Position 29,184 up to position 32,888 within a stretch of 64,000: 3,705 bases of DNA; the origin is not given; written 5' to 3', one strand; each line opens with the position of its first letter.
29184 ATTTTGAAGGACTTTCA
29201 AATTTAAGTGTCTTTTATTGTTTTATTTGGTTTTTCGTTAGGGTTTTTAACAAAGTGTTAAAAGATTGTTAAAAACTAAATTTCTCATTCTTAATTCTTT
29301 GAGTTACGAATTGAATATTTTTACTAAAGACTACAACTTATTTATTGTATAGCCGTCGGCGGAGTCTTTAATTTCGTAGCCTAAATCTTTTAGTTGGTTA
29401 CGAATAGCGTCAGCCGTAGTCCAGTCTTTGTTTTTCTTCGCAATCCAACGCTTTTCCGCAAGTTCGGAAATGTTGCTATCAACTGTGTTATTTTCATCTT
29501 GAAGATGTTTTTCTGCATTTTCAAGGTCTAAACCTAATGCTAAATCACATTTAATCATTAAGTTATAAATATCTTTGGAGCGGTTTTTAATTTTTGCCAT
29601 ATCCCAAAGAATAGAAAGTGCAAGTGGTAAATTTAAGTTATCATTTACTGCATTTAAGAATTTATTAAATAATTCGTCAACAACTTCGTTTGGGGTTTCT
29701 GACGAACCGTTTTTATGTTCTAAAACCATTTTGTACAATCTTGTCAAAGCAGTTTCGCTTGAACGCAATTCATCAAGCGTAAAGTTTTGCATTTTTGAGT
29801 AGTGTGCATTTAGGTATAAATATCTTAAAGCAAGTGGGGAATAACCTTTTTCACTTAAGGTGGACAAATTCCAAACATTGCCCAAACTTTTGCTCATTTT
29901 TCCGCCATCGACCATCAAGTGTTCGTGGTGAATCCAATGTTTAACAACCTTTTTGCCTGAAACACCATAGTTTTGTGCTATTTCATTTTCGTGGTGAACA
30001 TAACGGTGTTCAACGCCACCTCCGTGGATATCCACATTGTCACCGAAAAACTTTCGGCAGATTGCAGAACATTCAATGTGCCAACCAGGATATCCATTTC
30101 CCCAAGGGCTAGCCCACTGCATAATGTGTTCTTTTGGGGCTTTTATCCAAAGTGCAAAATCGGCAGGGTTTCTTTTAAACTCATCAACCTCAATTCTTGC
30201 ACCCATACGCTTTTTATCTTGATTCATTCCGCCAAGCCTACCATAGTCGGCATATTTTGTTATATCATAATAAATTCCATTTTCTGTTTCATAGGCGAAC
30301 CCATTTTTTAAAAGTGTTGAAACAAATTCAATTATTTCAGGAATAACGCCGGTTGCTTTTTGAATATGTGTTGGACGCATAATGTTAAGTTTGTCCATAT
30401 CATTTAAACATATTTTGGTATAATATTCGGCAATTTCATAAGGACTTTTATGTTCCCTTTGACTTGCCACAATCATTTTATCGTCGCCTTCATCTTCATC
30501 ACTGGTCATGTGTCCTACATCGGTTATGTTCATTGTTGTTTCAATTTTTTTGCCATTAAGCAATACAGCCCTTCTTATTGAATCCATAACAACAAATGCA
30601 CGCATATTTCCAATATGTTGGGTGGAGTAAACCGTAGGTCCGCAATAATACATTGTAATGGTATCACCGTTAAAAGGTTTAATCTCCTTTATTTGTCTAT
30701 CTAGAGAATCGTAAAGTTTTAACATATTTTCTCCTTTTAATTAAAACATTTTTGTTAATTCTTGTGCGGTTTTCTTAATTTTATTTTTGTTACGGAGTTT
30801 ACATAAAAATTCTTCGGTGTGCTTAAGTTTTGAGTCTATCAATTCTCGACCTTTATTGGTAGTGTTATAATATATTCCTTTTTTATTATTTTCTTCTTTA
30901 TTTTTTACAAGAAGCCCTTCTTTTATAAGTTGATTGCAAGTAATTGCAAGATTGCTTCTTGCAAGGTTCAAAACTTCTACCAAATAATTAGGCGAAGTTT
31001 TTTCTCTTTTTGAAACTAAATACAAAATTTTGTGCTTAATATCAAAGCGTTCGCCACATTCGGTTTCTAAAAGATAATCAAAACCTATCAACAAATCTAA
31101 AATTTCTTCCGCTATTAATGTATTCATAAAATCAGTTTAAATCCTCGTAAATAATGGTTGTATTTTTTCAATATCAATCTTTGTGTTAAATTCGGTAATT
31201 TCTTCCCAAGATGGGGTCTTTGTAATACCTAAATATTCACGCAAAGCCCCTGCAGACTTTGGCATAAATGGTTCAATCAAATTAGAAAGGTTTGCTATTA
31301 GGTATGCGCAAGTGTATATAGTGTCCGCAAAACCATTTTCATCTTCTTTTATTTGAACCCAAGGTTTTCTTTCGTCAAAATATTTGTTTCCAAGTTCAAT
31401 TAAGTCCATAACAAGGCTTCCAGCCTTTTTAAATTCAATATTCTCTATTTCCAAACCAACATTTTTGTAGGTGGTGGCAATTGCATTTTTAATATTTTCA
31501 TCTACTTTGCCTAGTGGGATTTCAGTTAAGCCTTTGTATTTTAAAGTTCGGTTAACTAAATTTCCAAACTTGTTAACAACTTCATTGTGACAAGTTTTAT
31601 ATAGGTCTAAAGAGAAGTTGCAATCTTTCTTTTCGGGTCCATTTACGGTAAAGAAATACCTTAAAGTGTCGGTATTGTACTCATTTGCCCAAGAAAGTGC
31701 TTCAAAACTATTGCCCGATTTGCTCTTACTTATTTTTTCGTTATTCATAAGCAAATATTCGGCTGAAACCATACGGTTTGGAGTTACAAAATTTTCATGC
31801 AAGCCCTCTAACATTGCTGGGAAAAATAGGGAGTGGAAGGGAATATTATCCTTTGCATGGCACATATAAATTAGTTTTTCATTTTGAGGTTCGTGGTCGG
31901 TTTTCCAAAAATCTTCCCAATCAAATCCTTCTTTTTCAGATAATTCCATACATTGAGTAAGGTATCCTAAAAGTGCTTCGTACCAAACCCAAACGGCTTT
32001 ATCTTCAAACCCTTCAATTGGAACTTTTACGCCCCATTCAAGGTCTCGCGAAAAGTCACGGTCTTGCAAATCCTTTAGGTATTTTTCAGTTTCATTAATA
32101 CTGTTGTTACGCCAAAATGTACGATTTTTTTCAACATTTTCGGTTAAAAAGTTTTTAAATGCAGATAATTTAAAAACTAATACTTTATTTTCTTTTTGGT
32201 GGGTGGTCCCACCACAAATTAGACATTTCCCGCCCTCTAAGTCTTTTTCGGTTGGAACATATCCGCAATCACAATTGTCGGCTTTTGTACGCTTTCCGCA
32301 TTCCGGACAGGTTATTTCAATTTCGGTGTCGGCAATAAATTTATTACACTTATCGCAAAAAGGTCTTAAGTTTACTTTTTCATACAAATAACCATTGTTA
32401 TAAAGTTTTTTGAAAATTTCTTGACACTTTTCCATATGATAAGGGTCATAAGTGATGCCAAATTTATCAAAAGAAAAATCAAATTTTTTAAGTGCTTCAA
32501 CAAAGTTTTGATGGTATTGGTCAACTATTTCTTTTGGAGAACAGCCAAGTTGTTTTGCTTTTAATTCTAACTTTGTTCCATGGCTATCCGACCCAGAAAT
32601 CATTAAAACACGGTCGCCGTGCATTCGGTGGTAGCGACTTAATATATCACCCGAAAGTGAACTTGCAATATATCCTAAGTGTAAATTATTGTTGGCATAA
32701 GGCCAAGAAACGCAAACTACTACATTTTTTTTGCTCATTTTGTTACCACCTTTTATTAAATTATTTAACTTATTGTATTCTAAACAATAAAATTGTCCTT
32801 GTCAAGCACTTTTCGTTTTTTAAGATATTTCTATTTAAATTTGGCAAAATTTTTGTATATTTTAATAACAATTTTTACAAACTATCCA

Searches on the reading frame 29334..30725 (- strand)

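Call 60: search_protein_families(library=pfam, proteins=[window:29334-30725:-], max_evalue=0.00001)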
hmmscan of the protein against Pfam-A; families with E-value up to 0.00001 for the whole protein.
window:29334-30725:- (464 aa): 2 families
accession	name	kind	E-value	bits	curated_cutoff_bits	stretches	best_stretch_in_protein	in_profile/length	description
PF01406.26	tRNA-synt_1e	-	6.1e-89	298.8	27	1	16-322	3-298/301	tRNA synthetases class I (C) catalytic domain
PF09334.17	tRNA-synt_1g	-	1.2e-10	41.2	20.1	0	259-318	310-369/391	tRNA synthetases class I (M)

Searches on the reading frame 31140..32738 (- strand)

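Call 60: search_protein_families(library=pfam, proteins=[window:31140-32738:-], max_evalue=0.00001)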
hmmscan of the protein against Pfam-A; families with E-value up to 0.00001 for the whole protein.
window:31140-32738:- (533 aa): 5 families
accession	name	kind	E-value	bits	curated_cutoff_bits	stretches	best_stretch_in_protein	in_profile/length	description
PF09334.17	tRNA-synt_1g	-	4.9e-109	365.1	20.1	1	7-399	2-391/391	tRNA synthetases class I (M)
PF00133.28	tRNA-synt_1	-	4.3e-24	85.5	22.7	1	3-241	22-245/414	tRNA synthetases class I (I, L, M and V)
PF19303.5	Anticodon_3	-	3.3e-12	47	23.5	1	410-513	8-110/152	Anticodon binding domain of methionyl tRNA ligase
PF01406.26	tRNA-synt_1e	-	7.8e-08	32.5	27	0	4-122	8-125/301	tRNA synthetases class I (C) catalytic domain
PF08264.19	Anticodon_1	-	4.5e-07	30.3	25.1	1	414-496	2-83/148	Anticodon-binding domain of tRNA ligase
